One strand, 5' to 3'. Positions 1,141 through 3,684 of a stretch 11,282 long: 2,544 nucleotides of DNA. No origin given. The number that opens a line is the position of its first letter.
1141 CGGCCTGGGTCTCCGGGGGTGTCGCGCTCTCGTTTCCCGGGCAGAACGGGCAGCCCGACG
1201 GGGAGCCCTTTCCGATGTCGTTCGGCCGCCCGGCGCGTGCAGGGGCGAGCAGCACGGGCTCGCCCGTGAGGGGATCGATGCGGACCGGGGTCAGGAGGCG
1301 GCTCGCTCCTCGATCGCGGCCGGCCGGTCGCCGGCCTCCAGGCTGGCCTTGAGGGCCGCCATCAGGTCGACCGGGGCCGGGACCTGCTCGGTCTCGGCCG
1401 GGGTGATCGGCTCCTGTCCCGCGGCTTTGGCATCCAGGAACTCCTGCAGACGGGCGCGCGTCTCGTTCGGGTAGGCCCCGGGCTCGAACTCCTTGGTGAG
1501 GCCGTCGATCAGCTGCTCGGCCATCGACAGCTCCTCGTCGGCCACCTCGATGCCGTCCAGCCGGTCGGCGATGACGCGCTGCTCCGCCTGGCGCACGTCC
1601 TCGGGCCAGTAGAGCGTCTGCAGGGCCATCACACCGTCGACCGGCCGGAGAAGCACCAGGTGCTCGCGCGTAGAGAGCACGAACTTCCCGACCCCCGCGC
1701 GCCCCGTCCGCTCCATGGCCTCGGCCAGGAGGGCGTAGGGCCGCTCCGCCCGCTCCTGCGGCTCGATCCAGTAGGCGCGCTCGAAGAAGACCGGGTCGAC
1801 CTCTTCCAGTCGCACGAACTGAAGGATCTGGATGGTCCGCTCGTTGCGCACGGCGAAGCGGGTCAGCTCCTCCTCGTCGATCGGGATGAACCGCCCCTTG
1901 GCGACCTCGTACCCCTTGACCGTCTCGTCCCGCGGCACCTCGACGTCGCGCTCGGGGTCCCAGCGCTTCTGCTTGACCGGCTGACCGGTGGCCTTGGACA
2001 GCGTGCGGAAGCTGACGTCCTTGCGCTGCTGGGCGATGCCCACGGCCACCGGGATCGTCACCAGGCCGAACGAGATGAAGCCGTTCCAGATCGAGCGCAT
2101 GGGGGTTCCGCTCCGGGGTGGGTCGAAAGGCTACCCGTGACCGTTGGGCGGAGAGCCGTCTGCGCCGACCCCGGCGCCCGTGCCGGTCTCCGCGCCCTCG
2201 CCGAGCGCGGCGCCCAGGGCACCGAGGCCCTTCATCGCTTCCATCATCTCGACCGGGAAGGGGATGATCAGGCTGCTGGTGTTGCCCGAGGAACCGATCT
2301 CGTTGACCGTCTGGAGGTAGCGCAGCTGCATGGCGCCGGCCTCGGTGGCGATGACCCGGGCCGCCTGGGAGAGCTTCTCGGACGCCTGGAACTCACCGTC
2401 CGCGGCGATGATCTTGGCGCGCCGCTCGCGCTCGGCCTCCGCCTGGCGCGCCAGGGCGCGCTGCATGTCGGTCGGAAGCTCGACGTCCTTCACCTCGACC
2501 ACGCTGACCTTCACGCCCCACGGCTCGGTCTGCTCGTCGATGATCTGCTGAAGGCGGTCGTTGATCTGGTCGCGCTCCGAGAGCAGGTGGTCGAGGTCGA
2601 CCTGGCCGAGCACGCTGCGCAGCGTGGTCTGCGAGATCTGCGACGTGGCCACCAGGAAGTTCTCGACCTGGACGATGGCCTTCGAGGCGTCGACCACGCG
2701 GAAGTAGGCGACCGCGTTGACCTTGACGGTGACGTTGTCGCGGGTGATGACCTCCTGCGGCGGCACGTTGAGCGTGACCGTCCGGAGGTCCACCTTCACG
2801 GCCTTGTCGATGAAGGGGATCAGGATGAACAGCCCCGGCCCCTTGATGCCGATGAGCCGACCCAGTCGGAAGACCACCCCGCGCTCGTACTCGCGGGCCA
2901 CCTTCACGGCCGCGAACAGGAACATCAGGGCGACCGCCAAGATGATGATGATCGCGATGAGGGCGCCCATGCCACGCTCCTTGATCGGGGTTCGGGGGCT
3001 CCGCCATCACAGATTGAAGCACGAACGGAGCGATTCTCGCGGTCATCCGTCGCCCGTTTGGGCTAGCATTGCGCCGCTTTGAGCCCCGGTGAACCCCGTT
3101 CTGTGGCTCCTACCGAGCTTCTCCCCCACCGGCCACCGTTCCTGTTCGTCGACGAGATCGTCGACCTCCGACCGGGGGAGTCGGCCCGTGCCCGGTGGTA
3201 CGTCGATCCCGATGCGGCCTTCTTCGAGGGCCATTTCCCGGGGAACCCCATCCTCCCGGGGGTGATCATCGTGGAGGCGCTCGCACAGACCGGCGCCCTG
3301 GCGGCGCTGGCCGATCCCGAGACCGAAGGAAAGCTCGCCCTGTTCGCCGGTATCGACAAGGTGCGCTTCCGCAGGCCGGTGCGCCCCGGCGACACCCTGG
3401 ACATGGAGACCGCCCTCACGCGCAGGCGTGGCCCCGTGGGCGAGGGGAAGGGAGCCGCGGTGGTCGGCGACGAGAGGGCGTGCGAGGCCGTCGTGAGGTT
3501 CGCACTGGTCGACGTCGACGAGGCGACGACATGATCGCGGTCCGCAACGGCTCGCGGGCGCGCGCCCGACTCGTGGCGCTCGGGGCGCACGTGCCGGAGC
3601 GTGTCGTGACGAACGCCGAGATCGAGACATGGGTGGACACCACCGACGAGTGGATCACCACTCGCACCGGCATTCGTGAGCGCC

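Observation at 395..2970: SPFH scaffold - Ku - GalT-like HIT nucleotidyltransferase form a tight co-directional trio; Ku has no adjacent LigD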

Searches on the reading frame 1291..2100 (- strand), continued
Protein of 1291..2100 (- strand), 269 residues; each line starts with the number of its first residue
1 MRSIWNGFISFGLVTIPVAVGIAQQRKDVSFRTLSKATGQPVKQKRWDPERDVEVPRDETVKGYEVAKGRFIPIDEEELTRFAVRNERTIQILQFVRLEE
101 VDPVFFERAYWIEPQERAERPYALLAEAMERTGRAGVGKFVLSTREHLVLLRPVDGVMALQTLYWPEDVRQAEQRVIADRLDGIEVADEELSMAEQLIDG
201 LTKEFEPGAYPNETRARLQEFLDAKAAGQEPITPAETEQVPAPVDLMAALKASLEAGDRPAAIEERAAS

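Call 42: find_encoding_contigs(protein=P0217, flank=8000, max_places=2)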
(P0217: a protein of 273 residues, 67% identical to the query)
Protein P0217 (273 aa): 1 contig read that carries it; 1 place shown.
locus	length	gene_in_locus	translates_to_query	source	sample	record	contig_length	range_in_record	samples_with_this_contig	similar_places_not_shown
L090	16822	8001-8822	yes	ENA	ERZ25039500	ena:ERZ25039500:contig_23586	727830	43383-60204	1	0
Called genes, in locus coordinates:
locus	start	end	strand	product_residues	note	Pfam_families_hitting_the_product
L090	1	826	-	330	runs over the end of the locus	PF01039:Carboxyl_trans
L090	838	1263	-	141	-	-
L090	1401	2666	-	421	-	PF00109:ketoacyl-synt, PF00108:Thiolase_N, PF02801:Ketoacyl-synt_C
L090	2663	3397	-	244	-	PF00106:adh_short, PF08659:KR, PF13561:adh_short_C2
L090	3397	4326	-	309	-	PF00698:Acyl_transf_1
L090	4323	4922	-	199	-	PF08545:ACP_syn_III, PF08541:ACP_syn_III_C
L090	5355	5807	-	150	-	PF22817:ApeP-like (weak), PF07977:FabA, PF22818:ApeI-like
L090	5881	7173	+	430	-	PF25145:NfeD1b_N, PF24961:NfeD_membrane, PF01957:NfeD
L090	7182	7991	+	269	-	PF01145:Band_7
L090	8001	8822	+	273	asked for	PF02735:Ku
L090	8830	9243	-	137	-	PF00353:HemolysinCabind (weak)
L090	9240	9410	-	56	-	-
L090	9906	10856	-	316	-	PF00717:Peptidase_S24 (faint)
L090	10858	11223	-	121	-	-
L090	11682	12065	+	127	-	PF00589:Phage_integrase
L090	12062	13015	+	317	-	PF00989:PAS, PF13188:PAS_8 (weak), PF08448:PAS_4, PF13426:PAS_9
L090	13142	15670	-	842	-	PF00521:DNA_topoisoIV, PF03989:DNA_gyraseA_C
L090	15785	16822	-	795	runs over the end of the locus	PF02518:HATPase_c, PF00204:DNA_gyraseB, PF01751:Toprim, PF21249:GyrB_hook (weak), PF00986:DNA_gyraseB_C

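Call 67: search_protein_families(library=padloc, proteins=[window:1291-2100:-], max_evalue=0.01)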
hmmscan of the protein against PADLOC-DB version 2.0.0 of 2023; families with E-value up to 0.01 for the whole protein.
window:1291-2100:- (269 aa): 0 families

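Call 68: search_protein_families(library=phrogs, proteins=[window:1291-2100:-], max_evalue=0.001)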
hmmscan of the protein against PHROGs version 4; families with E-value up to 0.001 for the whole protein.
window:1291-2100:- (269 aa): 1 family
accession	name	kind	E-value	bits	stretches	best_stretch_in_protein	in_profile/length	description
phrog_4873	-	DNA, RNA and nucleotide metabolism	2.9e-50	172.4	1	1-257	1-259/299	Ku-like DNA end binding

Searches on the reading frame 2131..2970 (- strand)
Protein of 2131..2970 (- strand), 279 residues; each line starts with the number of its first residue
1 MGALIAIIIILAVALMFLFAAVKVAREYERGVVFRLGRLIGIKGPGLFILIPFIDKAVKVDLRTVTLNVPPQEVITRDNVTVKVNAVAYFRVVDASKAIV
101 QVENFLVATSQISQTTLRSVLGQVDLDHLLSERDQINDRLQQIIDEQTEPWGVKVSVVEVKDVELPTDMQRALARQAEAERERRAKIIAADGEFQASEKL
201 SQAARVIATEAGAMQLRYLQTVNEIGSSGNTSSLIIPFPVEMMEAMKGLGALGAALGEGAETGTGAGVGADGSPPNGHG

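Call 3: search_protein_families(library=pfam, proteins=[window:2131-2970:-], max_evalue=0.01)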
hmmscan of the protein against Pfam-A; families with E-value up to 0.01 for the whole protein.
window:2131-2970:- (279 aa): 2 families
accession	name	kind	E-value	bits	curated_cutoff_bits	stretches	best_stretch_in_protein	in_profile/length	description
PF01145.31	Band_7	-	2.9e-40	138.6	23.6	1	24-192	2-174/176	SPFH domain / Band 7 family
PF13421.11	Band_7_1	-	0.00011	22.3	24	1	110-178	138-208/211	SPFH domain-Band 7 family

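Call 4: search_protein_families(library=ncbifam, proteins=[window:2131-2970:-], max_evalue=0.01)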
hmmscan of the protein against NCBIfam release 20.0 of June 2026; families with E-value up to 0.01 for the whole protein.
window:2131-2970:- (279 aa): 5 families
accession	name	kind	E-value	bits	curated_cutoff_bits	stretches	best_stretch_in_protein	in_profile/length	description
TIGR01933.1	hflK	equivalog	1.7e-21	76.9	159.4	1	24-196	3-178/261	FtsH protease activity modulator HflK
NF008181.0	PRK10930.1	equivalog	7.3e-16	58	660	1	7-199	80-275/419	FtsH protease activity modulator HflK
TIGR01932.1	hflC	equivalog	1.5e-15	56.8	134.4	2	6-134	5-144/318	protease modulator HflC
NF008259.0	PRK11029.1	equivalog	2.9e-10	39.7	427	1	7-128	5-138/334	protease modulator HflC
NF058507.1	FlotScfldFlot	equivalog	9.4e-09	34.8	700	1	42-203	54-223/477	flotillin lipid rafts scaffold protein FloT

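Call 67: search_protein_families(library=padloc, proteins=[window:2131-2970:-], max_evalue=0.01)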
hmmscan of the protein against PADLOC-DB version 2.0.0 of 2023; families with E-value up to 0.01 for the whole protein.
window:2131-2970:- (279 aa): 0 families

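Call 68: search_protein_families(library=phrogs, proteins=[window:2131-2970:-], max_evalue=0.001)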
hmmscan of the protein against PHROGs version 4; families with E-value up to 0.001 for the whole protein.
window:2131-2970:- (279 aa): 1 family
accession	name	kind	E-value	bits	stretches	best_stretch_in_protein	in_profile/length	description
phrog_200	-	other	6.5e-18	66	1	2-211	81-306/379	lipoprotein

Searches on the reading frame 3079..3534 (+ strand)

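Call 3: search_protein_families(library=pfam, proteins=[window:3079-3534:+], max_evalue=0.01)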
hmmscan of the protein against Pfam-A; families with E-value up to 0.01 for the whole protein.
window:3079-3534:+ (151 aa): 5 families
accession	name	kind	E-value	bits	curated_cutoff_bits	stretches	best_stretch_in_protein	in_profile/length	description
PF07977.19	FabA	-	1.3e-26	93.3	23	1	15-137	1-137/138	FabA-like domain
PF22818.2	ApeI-like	-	9.4e-08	32.8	28.5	1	39-110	19-83/119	ApeI dehydratase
PF01575.25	MaoC_dehydratas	-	4e-06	26.9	27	1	62-117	50-105/123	MaoC like domain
PF03061.28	4HBT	-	0.0016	19.2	20.6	1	73-117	17-60/79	Thioesterase superfamily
PF14765.12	PS-DH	-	0.0037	17.3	23.7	1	30-144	45-157/166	Polyketide synthase dehydratase N-terminal domain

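Call 4: search_protein_families(library=ncbifam, proteins=[window:3079-3534:+], max_evalue=0.01)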
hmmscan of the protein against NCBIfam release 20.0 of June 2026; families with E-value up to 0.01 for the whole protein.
window:3079-3534:+ (151 aa): 7 families
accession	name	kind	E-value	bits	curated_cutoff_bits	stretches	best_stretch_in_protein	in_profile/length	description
NF000582.1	PRK00006.1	equivalog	1.2e-42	145.2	113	1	13-142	7-136/137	3-hydroxyacyl-ACP dehydratase FabZ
NF009667.0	PRK13188.1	equivalog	1.2e-38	133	465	1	13-146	328-462/464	bifunctional UDP-3-O-[3-hydroxymyristoyl] N-acetylglucosamine deacetylase/3-hydroxyacyl-ACP dehydratase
TIGR01750.1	fabZ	equivalog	7.4e-38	129.6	155.15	1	13-142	8-140/141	3-hydroxyacyl-ACP dehydratase FabZ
NF058663.1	cispen_cyc_AmcE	equivalog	1.8e-14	54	140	1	13-143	11-140/153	cispentacin biosynthesis cyclizing decarboxylase AmcE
NF003509.0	PRK05174.1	equivalog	1.4e-06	28.3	124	1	19-104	32-121/172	bifunctional 3-hydroxydecanoyl-ACP dehydratase/trans-2-decenoyl-ACP isomerase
TIGR01749.1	fabA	equivalog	2.3e-06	27.7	238.15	1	35-104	51-118/169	3-hydroxyacyl-[acyl-carrier-protein] dehydratase FabA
NF052388.1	Lys_ferment_KAL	equivalog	0.0019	18.6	160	1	81-115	40-74/120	3-aminobutyryl-CoA ammonia lyase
